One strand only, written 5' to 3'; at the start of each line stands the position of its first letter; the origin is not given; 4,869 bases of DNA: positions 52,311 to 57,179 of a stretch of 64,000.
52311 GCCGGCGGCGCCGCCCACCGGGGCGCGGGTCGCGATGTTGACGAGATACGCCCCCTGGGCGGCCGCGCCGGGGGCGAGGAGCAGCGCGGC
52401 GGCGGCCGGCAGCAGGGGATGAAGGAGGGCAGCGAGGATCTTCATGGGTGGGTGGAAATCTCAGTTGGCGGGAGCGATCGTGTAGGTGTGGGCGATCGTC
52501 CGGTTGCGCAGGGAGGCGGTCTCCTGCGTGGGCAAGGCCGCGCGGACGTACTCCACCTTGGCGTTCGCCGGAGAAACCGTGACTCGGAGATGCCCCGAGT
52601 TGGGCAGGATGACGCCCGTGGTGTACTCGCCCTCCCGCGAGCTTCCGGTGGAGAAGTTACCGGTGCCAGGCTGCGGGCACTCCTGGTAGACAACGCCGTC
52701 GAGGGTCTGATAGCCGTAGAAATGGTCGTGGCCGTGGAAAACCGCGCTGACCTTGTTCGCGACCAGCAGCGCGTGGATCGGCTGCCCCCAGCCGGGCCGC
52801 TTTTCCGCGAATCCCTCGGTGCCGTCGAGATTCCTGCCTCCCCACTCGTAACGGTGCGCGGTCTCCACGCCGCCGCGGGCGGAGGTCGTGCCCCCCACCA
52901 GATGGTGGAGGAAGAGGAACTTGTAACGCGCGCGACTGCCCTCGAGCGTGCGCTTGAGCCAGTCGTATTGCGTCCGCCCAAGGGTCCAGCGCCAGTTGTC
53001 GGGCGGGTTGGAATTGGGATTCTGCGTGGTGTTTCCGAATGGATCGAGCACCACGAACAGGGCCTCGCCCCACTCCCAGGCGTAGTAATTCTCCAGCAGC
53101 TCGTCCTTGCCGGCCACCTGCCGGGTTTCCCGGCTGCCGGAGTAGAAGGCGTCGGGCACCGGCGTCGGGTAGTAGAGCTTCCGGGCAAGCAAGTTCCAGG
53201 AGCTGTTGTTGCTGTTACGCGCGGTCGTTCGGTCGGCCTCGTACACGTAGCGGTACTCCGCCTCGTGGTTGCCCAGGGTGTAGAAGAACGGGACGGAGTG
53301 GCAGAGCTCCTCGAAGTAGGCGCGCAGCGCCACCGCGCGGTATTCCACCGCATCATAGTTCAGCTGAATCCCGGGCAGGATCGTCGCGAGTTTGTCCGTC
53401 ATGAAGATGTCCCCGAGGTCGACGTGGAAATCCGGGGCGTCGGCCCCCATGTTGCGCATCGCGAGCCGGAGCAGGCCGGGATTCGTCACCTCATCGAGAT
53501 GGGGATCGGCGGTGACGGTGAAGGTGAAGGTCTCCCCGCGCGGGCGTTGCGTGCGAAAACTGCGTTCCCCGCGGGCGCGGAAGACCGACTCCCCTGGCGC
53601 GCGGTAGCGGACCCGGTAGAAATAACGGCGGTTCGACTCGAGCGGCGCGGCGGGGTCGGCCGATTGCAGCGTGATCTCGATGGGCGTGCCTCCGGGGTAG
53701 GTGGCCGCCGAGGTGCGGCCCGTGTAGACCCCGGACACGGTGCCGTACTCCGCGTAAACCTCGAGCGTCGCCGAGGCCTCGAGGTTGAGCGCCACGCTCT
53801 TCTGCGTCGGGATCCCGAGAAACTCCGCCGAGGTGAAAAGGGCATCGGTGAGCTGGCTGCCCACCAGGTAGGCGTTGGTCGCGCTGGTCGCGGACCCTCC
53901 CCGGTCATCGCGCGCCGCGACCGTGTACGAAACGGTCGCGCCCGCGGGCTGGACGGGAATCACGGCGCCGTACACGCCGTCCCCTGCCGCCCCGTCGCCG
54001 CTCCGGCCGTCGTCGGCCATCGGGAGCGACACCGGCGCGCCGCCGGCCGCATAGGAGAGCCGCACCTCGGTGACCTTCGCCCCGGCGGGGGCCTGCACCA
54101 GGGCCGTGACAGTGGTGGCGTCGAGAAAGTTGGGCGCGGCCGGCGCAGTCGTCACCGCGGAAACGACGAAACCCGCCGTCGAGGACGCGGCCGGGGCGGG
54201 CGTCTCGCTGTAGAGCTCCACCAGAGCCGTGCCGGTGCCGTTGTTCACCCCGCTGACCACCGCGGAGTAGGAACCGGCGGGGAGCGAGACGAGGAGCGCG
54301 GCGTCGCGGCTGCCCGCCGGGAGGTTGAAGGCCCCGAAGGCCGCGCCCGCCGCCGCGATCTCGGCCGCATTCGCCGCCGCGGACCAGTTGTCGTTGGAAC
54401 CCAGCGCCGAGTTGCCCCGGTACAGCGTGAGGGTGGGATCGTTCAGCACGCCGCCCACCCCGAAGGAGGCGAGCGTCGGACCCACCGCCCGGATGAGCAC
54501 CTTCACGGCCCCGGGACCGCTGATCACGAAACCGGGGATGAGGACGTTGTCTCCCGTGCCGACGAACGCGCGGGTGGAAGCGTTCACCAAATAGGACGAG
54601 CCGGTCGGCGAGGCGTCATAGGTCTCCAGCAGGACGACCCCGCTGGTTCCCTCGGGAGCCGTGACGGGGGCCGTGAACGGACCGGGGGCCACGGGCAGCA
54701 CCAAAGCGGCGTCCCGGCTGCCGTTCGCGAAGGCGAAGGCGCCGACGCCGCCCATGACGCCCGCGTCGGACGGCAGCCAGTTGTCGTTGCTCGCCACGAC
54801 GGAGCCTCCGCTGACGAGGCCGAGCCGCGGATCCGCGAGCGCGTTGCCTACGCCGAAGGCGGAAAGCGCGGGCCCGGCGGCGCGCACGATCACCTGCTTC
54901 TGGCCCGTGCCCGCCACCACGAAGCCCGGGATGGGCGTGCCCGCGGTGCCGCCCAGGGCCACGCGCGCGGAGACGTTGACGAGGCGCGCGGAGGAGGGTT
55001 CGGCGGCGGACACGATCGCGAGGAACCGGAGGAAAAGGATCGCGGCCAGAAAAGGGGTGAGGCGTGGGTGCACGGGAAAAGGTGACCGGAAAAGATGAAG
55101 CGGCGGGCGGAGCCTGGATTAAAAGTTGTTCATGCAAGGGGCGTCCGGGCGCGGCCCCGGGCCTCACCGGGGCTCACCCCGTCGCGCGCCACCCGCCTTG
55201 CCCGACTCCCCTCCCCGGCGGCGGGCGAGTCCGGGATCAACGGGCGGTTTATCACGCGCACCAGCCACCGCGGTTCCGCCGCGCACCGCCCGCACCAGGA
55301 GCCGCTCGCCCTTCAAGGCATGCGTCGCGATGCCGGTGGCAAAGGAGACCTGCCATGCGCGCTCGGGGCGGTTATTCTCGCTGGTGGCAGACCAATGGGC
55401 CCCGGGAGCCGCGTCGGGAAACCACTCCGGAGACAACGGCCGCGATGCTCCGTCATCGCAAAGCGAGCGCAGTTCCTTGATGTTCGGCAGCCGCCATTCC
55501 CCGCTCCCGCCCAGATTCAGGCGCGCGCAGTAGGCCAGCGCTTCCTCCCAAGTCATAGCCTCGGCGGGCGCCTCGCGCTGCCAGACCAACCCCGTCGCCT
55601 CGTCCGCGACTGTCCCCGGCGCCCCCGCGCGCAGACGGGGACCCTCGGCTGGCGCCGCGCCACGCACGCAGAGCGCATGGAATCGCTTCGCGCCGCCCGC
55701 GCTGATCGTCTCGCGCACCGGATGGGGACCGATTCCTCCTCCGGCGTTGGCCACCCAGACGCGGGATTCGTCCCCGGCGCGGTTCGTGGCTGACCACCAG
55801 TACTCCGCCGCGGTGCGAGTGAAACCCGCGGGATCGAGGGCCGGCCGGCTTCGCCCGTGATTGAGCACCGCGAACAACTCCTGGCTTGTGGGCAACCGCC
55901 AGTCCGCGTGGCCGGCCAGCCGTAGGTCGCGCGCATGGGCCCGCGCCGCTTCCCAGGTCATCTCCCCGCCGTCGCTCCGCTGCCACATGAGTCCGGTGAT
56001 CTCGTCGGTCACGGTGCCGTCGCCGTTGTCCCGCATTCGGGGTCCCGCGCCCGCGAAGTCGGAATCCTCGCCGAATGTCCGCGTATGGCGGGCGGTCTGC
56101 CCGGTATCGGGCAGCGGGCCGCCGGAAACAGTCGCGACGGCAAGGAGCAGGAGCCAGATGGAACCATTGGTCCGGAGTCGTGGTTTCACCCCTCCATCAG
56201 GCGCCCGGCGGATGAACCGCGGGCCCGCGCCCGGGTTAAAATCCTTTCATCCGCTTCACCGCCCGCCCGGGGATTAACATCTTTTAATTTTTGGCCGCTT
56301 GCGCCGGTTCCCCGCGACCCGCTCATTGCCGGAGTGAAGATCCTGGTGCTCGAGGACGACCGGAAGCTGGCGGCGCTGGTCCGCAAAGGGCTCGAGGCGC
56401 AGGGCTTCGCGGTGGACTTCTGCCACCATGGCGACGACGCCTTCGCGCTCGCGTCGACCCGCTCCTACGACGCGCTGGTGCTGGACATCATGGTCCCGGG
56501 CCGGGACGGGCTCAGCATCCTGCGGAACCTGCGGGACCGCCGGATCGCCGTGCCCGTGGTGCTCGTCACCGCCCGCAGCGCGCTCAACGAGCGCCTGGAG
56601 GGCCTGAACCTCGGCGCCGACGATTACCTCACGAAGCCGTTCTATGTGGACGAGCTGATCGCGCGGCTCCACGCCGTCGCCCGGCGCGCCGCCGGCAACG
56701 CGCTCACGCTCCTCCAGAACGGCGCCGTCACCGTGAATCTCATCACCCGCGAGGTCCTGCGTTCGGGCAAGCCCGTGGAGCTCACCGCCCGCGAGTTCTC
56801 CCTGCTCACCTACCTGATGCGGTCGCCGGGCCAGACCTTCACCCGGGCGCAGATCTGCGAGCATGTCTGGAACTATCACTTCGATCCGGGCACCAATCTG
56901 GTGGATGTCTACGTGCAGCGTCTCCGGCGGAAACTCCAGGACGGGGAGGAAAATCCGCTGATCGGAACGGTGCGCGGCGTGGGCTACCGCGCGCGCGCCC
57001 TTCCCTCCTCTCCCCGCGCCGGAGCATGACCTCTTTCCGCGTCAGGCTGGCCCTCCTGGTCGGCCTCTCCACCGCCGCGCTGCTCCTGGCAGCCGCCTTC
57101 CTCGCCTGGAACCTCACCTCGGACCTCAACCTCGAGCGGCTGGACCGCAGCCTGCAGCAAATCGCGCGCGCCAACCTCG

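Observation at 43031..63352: Self-contained ~20 kb secreted-protein system (YHYH, DUF1566, metallophosphoesterase, Kelch, sulfatase) with its own two-component system and ECF sigma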

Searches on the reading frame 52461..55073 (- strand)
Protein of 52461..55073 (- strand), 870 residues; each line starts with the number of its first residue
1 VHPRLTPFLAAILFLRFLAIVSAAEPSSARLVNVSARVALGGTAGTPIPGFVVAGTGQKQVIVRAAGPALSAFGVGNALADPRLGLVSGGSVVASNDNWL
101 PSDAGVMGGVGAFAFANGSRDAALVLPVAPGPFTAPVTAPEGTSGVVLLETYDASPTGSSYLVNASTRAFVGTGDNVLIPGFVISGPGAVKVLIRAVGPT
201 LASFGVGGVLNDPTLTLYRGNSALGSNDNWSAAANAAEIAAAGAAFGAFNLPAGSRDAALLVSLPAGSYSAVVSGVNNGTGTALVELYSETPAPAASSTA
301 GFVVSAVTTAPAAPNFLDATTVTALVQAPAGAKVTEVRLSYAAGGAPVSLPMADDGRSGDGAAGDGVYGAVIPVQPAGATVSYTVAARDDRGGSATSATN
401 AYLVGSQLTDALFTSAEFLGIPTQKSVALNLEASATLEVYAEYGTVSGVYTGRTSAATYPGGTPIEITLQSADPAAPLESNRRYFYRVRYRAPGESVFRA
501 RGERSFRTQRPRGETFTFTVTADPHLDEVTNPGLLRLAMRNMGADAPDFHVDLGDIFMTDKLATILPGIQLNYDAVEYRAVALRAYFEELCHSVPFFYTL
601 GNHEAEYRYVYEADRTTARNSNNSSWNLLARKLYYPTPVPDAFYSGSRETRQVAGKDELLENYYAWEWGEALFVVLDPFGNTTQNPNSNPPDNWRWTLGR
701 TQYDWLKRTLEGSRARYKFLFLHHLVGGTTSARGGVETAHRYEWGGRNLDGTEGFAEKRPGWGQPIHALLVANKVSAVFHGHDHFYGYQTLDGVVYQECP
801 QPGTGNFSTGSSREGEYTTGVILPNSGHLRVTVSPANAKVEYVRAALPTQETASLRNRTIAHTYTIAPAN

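Call 4: search_protein_families(library=pfam, proteins=[window:52461-55073:-], max_evalue=0.01)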
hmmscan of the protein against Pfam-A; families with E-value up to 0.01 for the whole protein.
window:52461-55073:- (870 aa): 2 families
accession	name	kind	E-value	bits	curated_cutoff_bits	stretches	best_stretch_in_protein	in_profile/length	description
PF00149.33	Metallophos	-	6.1e-08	33.8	21.5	1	517-785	2-190/191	Calcineurin-like phosphoesterase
PF09423.15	PhoD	-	2.2e-05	24.2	27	1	578-760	70-242/343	PhoD-like phosphatase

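Call 8: search_protein_families(library=ncbifam, proteins=[window:52461-55073:-], max_evalue=0.01)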
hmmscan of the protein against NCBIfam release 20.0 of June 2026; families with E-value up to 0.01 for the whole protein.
window:52461-55073:- (870 aa): 2 families
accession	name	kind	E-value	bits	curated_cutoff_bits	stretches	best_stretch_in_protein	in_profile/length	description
NF041940.1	choice_anch_X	domain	3.3e-09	36.3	25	1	350-378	1-29/37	choice-of-anchor X domain-containing protein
NF038127.1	FDP_fam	subfamily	0.006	17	29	1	204-283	47-115/150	DVUA0089 family protein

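Call 53: search_solved_structures(query=window:52461-55073:-, max_evalue=1)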
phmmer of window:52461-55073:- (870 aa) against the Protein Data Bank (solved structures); distinct sequences matched with E-value up to 1: 1.
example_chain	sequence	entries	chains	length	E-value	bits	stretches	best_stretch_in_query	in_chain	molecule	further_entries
3kk7_A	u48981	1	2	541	0.16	13.1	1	435-522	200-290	Putative cell invasion protein with MAC/Perforin domain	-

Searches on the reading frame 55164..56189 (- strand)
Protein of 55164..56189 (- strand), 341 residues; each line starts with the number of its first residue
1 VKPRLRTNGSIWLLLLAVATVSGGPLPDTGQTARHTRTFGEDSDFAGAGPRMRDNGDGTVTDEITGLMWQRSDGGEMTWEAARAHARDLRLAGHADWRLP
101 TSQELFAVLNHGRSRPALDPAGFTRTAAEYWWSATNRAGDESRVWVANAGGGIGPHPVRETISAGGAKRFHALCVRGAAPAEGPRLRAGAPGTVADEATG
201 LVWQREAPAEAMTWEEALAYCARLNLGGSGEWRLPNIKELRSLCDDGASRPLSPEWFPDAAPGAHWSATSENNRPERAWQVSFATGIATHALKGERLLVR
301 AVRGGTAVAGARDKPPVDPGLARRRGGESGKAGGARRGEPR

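Call 5: search_protein_families(library=pfam, proteins=[window:55164-56189:-], max_evalue=0.01)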
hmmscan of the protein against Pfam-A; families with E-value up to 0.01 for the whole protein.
window:55164-56189:- (341 aa): 1 family
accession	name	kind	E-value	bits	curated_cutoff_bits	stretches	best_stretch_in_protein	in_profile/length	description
PF07603.17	Lcl_C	-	3e-55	186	34.9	2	192-303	1-117/117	Lcl C-terminal domain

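Call 8: search_protein_families(library=ncbifam, proteins=[window:55164-56189:-], max_evalue=0.01)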
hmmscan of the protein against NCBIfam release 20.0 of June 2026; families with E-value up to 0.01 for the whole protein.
window:55164-56189:- (341 aa): 1 family
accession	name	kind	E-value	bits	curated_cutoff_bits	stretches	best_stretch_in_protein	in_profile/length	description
NF047850.1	Lsa25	exception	5.4e-19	68.8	260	1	215-303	116-207/207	surface adhesin Lsa25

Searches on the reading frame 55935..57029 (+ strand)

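Call 4: search_protein_families(library=pfam, proteins=[window:55935-57029:+], max_evalue=0.01)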
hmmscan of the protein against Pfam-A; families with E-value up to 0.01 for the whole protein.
window:55935-57029:+ (364 aa): 2 families
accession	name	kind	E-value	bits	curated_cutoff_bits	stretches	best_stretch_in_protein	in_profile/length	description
PF00486.34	Trans_reg_C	-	9.5e-28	96.5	26.2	1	278-352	1-76/77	Transcriptional regulatory protein, C terminal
PF00072.30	Response_reg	-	3.6e-25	88.7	30.2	1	136-245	1-110/111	Response regulator receiver domain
